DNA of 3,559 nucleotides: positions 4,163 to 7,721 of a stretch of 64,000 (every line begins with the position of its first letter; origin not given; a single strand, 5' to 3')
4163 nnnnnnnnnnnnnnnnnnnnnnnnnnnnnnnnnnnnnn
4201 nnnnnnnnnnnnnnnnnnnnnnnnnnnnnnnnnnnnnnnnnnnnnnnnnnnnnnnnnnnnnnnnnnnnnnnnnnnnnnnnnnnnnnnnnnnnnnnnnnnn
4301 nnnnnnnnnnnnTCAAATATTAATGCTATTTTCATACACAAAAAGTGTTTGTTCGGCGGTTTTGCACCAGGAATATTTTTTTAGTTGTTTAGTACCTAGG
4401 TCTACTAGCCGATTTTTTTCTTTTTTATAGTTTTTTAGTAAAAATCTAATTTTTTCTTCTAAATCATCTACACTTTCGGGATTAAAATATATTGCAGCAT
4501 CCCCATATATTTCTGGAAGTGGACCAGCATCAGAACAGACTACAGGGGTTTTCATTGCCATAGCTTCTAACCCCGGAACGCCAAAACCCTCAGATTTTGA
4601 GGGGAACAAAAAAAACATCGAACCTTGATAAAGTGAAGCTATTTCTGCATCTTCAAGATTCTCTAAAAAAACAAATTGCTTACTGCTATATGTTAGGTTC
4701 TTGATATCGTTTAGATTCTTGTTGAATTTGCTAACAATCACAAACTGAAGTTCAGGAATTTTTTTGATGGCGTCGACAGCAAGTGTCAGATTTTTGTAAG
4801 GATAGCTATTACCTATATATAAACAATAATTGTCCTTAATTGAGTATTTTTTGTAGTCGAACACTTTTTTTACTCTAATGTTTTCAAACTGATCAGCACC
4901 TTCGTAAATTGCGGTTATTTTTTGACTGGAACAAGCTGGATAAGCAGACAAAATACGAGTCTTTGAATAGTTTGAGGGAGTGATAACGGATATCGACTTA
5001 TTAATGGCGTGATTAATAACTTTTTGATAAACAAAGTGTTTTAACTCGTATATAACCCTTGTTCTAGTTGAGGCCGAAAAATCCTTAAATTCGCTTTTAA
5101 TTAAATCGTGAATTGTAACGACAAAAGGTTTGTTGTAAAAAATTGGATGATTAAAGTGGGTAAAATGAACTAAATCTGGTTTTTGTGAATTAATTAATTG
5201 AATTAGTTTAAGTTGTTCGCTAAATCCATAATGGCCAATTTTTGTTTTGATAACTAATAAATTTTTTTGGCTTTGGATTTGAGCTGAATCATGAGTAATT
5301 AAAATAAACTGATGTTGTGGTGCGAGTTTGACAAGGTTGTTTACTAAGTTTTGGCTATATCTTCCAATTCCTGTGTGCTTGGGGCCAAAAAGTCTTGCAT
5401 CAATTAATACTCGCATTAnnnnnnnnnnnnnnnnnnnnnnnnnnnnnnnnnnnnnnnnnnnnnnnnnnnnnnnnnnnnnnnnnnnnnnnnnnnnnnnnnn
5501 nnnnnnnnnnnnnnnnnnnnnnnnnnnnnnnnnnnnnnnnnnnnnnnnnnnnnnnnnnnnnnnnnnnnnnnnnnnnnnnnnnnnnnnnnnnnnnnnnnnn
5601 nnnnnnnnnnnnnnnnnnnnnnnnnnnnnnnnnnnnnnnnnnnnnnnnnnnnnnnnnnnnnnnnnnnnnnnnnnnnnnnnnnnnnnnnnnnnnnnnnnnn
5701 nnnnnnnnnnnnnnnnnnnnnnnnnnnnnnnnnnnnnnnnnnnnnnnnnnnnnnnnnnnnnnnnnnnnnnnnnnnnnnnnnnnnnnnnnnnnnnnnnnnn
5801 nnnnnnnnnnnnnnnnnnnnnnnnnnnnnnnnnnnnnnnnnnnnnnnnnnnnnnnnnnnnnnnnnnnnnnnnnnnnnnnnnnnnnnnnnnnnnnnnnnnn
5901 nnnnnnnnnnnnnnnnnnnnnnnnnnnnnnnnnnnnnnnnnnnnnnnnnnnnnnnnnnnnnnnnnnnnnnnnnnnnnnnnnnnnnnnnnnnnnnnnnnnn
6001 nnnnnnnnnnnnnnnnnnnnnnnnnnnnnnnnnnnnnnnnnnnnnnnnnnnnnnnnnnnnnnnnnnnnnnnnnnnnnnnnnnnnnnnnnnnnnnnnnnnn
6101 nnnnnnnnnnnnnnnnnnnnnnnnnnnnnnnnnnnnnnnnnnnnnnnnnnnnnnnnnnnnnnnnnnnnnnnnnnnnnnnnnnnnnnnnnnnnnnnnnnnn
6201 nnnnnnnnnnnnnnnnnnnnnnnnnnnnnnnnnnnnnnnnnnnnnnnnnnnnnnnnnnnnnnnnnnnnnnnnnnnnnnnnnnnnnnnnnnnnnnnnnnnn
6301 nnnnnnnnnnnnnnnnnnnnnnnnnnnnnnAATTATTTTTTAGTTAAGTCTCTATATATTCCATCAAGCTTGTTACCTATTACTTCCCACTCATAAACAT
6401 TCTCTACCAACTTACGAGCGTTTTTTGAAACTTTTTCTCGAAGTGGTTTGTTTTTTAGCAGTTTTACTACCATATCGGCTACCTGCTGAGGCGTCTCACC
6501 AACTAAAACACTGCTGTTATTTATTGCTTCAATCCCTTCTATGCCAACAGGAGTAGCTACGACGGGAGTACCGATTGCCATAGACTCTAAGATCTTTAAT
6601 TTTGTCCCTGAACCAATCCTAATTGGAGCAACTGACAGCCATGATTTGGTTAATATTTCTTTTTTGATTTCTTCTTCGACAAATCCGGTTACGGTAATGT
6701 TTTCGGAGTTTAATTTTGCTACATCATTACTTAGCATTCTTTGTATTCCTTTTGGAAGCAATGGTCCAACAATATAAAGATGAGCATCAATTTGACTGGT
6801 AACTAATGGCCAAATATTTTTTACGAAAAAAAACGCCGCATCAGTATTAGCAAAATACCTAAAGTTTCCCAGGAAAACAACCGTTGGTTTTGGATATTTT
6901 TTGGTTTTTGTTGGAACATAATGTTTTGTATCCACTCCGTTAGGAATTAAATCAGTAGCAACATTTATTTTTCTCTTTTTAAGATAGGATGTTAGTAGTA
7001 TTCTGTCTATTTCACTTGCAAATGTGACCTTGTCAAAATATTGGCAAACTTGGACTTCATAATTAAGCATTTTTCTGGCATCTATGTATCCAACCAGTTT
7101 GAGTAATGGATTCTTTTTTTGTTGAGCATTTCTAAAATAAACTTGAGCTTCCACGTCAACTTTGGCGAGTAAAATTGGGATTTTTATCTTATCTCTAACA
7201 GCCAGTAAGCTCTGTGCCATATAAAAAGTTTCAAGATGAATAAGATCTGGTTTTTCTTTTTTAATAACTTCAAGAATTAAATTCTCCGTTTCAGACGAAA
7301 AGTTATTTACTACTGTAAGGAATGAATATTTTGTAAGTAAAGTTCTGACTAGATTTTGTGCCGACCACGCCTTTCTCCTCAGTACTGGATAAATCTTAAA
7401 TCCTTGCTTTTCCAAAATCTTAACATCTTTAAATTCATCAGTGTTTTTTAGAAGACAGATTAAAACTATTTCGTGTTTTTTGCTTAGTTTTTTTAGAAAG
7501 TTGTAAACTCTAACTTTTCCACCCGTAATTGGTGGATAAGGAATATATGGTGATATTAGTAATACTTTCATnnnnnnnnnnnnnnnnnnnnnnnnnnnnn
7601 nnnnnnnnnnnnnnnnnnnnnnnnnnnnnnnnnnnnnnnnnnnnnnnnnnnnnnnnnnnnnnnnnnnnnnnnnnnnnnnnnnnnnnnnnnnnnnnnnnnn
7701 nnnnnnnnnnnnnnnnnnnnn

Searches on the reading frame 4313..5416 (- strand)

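Call 14: search_protein_families(library=pfam, proteins=[window:4313-5416:-], max_evalue=0.001)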
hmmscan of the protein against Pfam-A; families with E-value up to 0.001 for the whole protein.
window:4313-5416:- (367 aa): 5 families
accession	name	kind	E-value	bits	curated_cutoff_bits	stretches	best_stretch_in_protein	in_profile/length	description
PF00534.26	Glycos_transf_1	-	4e-26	92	26.4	1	194-335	14-164/172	Glycosyl transferases group 1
PF13692.12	Glyco_trans_1_4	-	1.2e-21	77.9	27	1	197-329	3-142/142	Glycosyl transferases group 1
PF13439.12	Glyco_transf_4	-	5.7e-12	46.4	28.5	1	16-175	3-167/170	Glycosyltransferase Family 4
PF20706.3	GT4-conflict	-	3.3e-09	36.6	26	1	256-355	272-383/385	Family 4 Glycosyltransferase in conflict systems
PF13524.12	Glyco_trans_1_2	-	2e-07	31.5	25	1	213-355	5-140/144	Glycosyl transferase-like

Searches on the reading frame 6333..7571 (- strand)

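Call 6: search_protein_families(library=pfam, proteins=[window:6333-7571:-], max_evalue=0.01)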
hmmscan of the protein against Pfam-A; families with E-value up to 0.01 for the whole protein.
window:6333-7571:- (412 aa): 4 families
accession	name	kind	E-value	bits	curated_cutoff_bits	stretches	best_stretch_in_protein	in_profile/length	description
PF13692.12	Glyco_trans_1_4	-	1.3e-24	87.5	27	1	228-374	1-142/142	Glycosyl transferases group 1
PF00534.26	Glycos_transf_1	-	2.4e-17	63.4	26.4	1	225-387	12-171/172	Glycosyl transferases group 1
PF13439.12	Glyco_transf_4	-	4.1e-07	30.6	28.5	1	17-216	3-169/170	Glycosyltransferase Family 4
PF13524.12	Glyco_trans_1_2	-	6.3e-05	23.4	25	1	320-396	60-136/144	Glycosyl transferase-like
